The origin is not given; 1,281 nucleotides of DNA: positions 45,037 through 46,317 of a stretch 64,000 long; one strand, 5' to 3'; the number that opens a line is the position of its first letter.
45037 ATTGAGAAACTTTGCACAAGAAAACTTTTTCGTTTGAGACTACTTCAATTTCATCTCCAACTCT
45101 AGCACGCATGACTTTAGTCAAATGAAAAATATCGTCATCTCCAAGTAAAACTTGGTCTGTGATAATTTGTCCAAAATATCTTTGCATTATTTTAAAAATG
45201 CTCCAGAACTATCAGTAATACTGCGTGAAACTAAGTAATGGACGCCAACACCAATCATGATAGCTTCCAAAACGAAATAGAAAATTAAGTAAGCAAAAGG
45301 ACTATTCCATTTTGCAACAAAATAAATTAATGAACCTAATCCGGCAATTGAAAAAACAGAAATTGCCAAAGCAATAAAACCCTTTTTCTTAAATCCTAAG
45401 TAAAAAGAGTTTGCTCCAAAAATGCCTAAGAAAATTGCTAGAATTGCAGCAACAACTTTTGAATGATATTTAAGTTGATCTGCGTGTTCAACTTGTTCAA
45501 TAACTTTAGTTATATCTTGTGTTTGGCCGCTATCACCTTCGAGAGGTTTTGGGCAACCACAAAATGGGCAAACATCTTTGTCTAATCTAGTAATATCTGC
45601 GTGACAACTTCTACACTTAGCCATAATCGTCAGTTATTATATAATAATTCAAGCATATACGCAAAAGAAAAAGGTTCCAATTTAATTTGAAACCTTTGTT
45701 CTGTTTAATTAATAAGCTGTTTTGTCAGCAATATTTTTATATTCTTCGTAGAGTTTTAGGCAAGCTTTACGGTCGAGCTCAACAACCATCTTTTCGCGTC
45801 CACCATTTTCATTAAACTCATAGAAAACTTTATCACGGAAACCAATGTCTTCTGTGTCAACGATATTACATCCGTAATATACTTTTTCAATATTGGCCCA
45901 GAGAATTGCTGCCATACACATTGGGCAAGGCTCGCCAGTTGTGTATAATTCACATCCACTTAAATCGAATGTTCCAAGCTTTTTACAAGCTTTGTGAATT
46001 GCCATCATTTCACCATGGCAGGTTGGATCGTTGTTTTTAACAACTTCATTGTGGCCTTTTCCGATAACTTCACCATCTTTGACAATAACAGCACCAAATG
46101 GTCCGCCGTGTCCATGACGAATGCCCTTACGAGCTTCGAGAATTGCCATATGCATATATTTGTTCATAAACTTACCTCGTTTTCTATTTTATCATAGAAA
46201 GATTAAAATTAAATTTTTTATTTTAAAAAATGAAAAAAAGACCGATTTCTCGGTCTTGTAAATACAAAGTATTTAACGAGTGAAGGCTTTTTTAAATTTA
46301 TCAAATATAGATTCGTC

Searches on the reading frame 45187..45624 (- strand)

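Call 40: search_protein_families(library=pfam, proteins=[window:45187-45624:-], max_evalue=0.01)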
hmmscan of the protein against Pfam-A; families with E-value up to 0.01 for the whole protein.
window:45187-45624:- (145 aa): 2 families
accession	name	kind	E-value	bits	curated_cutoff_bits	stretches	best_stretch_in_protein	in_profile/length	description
PF05154.21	TM2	-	7.9e-10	39.2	27.9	1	54-102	3-50/51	TM2 domain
PF13295.11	DUF4077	-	0.0096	16.3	25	0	50-124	15-88/172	Domain of unknown function (DUF4077)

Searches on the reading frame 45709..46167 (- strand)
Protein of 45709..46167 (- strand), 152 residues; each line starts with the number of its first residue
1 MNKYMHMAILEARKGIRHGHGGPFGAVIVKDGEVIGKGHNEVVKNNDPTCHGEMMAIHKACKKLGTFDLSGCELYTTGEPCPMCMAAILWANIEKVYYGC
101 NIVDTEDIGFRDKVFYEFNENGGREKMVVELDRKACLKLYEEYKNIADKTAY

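Call 40: search_protein_families(library=pfam, proteins=[window:45709-46167:-], max_evalue=0.01)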
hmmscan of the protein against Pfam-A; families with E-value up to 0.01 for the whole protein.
window:45709-46167:- (152 aa): 3 families
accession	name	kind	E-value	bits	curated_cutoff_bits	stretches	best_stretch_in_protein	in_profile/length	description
PF00383.29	dCMP_cyt_deam_1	-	4e-29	101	25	1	3-100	6-102/102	Cytidine and deoxycytidylate deaminase zinc-binding region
PF14437.12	MafB19-deam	-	1.4e-24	87.1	27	1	2-102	4-103/142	MafB19-like deaminase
PF14439.12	Bd3614-deam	-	0.0011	19.3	38.5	1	26-97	13-87/113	Bd3614-like deaminase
